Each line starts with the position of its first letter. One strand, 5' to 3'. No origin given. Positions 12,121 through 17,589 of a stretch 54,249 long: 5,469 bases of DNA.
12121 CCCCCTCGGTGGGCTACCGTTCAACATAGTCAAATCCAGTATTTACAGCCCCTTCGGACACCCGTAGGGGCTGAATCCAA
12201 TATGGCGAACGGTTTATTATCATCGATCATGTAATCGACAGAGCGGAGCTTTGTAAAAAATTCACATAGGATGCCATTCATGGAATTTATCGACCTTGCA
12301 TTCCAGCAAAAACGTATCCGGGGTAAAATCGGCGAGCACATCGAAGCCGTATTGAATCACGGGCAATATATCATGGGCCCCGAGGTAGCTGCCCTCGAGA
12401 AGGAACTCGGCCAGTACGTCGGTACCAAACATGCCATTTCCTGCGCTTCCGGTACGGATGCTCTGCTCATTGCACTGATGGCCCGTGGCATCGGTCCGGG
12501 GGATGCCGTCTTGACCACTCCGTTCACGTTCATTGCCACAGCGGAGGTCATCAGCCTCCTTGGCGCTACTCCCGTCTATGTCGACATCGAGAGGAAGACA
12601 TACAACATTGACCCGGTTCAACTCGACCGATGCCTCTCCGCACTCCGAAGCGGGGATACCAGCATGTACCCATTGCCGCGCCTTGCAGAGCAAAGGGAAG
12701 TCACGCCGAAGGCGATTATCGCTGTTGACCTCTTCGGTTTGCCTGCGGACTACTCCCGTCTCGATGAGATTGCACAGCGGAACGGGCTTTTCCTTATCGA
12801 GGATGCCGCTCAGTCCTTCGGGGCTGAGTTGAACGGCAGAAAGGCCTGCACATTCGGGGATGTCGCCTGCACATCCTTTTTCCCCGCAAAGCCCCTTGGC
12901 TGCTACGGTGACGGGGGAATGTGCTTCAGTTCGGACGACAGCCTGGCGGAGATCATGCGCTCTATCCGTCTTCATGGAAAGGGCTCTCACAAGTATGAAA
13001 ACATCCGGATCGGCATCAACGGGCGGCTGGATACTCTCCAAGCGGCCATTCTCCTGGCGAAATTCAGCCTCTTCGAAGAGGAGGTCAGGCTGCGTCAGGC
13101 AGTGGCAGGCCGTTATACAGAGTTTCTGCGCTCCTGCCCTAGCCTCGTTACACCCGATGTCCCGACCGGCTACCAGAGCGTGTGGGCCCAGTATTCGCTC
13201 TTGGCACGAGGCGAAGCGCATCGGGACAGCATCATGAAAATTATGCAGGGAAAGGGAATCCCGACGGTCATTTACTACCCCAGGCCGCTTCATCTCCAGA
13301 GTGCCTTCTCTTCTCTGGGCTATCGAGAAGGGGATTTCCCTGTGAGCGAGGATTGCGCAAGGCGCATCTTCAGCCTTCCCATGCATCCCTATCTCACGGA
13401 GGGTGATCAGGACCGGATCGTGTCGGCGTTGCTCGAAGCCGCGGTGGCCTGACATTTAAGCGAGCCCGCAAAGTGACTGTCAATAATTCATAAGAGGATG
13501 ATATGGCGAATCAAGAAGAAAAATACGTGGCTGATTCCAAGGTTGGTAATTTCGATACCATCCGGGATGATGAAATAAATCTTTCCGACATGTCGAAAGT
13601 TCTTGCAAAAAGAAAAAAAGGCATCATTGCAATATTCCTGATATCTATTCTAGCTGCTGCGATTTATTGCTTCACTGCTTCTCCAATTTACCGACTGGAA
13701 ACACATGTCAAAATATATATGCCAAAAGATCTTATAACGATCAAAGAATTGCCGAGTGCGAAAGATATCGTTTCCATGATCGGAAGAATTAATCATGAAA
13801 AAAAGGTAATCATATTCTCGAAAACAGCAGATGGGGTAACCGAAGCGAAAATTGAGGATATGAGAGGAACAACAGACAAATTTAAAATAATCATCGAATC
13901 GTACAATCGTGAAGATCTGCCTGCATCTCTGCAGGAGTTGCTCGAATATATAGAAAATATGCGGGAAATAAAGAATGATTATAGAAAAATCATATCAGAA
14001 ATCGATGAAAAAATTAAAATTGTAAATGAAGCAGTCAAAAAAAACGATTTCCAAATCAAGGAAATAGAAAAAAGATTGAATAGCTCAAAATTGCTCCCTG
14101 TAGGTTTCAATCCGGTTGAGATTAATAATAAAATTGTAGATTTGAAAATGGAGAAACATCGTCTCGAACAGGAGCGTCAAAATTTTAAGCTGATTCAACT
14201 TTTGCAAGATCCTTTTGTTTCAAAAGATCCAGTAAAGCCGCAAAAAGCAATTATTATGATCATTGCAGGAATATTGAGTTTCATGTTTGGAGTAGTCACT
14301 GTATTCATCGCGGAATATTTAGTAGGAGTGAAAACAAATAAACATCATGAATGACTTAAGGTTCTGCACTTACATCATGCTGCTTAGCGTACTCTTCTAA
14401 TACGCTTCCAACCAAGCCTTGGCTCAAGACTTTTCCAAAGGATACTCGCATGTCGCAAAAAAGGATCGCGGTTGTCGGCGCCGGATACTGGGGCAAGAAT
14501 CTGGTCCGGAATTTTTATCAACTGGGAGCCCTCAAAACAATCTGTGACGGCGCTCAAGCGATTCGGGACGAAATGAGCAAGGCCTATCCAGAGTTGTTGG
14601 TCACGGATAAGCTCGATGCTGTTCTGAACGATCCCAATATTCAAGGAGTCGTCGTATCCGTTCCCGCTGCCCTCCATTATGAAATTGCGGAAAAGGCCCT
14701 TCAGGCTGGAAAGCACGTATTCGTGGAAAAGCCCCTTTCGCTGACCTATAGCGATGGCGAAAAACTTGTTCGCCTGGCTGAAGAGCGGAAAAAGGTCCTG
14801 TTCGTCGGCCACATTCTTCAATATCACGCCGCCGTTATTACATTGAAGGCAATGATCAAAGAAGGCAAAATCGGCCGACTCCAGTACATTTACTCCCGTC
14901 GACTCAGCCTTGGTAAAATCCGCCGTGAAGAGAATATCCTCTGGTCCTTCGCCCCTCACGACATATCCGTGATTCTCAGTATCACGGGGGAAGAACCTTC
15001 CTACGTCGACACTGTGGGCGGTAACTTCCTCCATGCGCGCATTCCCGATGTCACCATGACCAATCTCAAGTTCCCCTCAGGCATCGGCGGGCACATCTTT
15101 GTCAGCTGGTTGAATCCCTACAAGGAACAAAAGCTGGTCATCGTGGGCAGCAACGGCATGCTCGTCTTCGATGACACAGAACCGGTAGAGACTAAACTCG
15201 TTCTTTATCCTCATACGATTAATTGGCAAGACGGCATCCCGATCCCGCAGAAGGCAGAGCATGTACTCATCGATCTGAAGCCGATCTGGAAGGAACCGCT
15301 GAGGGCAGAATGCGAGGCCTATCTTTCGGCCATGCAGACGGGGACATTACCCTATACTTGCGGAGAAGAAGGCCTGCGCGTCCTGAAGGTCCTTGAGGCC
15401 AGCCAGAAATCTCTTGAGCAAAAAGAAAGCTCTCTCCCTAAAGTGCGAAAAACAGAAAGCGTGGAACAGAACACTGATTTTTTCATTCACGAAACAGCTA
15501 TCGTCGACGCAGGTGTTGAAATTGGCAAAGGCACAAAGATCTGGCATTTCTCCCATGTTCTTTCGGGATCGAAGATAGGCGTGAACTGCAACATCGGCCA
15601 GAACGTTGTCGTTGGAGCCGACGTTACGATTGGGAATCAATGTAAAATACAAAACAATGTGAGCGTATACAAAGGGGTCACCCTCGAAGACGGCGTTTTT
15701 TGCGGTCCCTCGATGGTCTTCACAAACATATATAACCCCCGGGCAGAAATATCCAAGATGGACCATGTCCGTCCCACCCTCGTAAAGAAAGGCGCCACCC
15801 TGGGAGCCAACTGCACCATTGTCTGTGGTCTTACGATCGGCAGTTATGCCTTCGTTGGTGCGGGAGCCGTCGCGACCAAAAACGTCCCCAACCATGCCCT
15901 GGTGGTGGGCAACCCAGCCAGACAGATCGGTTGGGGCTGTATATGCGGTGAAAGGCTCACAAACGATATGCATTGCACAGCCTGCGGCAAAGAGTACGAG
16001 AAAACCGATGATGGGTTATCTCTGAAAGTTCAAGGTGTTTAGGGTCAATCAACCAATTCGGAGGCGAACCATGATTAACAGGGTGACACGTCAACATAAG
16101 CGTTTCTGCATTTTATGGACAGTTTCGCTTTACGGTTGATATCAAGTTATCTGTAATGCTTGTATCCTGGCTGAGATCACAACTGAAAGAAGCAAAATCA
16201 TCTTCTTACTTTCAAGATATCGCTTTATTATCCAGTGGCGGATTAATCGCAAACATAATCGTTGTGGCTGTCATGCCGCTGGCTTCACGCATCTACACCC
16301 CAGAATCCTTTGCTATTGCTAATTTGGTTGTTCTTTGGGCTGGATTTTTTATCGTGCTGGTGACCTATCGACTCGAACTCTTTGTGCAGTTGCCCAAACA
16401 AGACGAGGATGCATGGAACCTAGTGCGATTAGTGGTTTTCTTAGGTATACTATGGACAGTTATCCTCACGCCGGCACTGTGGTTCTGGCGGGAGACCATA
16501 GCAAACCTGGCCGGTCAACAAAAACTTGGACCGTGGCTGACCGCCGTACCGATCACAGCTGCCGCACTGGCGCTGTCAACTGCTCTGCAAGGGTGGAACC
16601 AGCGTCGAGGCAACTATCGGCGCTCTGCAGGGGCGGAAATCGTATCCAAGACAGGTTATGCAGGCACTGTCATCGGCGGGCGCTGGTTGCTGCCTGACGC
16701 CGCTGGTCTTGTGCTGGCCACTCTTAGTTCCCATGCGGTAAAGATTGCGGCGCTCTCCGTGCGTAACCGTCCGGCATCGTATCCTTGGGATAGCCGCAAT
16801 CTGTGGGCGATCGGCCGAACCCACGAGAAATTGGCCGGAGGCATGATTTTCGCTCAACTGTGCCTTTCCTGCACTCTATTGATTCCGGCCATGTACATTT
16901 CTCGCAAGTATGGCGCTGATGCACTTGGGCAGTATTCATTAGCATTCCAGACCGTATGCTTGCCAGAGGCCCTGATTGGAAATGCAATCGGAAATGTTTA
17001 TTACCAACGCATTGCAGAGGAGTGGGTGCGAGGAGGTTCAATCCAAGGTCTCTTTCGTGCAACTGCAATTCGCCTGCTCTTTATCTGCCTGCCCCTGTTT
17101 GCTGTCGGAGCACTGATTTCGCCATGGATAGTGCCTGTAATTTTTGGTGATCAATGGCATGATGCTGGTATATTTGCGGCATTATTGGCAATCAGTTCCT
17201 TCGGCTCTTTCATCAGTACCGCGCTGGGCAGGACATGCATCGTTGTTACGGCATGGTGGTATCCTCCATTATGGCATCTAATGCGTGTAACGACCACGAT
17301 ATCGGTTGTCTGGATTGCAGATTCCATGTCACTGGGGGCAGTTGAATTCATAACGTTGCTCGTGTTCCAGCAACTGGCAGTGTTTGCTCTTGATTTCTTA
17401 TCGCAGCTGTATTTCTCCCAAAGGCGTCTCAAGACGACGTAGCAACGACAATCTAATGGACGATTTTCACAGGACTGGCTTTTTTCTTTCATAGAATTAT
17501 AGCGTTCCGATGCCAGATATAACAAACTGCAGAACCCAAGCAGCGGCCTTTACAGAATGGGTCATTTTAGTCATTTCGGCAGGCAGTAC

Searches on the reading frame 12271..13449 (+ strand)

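Call 7: search_protein_families(library=pfam, proteins=[window:12271-13449:+], max_evalue=0.001)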
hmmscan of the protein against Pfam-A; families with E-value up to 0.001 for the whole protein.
window:12271-13449:+ (393 aa): 3 families
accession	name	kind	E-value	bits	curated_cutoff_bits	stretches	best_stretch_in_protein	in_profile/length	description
PF01041.23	DegT_DnrJ_EryC1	-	1.1e-108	364.2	19.8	1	17-387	4-359/360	DegT/DnrJ/EryC1/StrS aminotransferase family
PF00155.27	Aminotran_1_2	-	2.5e-06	27.3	19.7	1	39-128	44-143/361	Aminotransferase class I and II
PF01212.27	Beta_elim_lyase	-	0.00088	19.1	27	0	24-109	19-106/288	Beta-eliminating lyase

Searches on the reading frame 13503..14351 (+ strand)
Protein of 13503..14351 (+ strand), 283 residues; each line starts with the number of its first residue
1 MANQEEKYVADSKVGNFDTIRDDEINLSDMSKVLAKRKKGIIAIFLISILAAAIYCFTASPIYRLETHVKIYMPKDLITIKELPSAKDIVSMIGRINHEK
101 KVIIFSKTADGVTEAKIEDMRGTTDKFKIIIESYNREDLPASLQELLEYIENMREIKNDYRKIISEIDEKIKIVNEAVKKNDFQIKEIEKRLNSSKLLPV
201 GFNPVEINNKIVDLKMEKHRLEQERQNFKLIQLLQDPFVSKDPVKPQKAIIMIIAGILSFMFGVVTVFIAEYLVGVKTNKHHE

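Call 7: search_protein_families(library=pfam, proteins=[window:13503-14351:+], max_evalue=0.001)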
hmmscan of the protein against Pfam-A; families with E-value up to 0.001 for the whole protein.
window:13503-14351:+ (283 aa): 2 families
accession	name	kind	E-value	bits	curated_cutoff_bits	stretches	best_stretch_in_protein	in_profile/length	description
PF02706.20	Wzz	-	4.2e-09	37.1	25.5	1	23-92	1-67/91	Chain length determinant protein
PF13807.11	GNVR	-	3.5e-08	33.7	27.7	1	232-269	42-79/82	G-rich domain on putative tyrosine kinase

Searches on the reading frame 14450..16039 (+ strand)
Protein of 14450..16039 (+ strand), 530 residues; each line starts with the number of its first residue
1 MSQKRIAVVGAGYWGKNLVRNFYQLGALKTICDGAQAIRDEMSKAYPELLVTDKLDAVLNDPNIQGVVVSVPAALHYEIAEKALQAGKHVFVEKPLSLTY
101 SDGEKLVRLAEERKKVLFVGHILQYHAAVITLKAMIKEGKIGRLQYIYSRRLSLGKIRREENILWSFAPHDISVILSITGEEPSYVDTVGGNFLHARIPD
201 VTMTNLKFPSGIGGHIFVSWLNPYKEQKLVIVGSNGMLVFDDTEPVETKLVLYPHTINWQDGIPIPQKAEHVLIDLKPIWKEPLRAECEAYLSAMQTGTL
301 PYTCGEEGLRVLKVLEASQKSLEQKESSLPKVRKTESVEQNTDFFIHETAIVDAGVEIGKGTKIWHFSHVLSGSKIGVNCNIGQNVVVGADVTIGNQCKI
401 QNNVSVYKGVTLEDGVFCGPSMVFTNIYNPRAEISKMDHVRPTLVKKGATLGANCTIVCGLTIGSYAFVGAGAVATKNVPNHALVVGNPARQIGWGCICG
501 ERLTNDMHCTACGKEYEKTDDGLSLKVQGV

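Call 7: search_protein_families(library=pfam, proteins=[window:14450-16039:+], max_evalue=0.001)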
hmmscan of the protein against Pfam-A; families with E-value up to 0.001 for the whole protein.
window:14450-16039:+ (530 aa): 6 families
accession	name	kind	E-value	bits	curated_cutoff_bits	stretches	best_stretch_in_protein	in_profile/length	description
PF01408.29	GFO_IDH_MocA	-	3.3e-25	89.6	24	1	5-121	2-120/120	Oxidoreductase family, NAD-binding Rossmann fold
PF00132.30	Hexapep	-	8.7e-17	60.5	27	2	355-389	1-35/36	Bacterial transferase hexapeptide (six repeats)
PF22725.1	GFO_IDH_MocA_C3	-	8.3e-14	52.1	27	1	130-238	2-123/124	GFO/IDH/MocA C-terminal domain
PF25084.1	LbH_EIF2B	-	3.4e-08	33.9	54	1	341-418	7-87/105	EIF2B subunit epsilon LbH domain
PF14602.12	Hexapep_2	-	9.3e-08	32.1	27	1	375-407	3-33/34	Hexapeptide repeat of succinyl-transferase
PF02894.22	GFO_IDH_MocA_C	-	2.8e-07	31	22.9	1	133-326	1-214/218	Oxidoreductase family, C-terminal alpha/beta domain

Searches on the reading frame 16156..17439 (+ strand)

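Call 7: search_protein_families(library=pfam, proteins=[window:16156-17439:+], max_evalue=0.001)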
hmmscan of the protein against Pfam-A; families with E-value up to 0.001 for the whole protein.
window:16156-17439:+ (428 aa): 2 families
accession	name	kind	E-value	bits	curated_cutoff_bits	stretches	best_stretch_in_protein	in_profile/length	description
PF13440.11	Polysacc_synt_3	-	1.6e-17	64.1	23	1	44-337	3-291/293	Polysaccharide biosynthesis protein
PF01943.22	Polysacc_synt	-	3.1e-05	24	28.2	1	20-283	3-267/274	Polysaccharide biosynthesis protein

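Call 71: search_protein_families(library=ncbifam, proteins=[window:16156-17439:+], max_evalue=0.001)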
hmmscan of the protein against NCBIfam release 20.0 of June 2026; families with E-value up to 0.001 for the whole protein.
window:16156-17439:+ (428 aa): 2 families
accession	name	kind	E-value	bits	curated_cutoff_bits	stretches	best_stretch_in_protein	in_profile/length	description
NF007773.0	PRK10459.1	equivalog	9.4e-10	38.1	273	1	95-353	82-339/492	MOP flippase family protein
NF047674.1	TeichurnBiosyTuaB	equivalog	2.6e-07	30.1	580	1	32-346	22-333/469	teichuronic acid biosynthesis protein TuaB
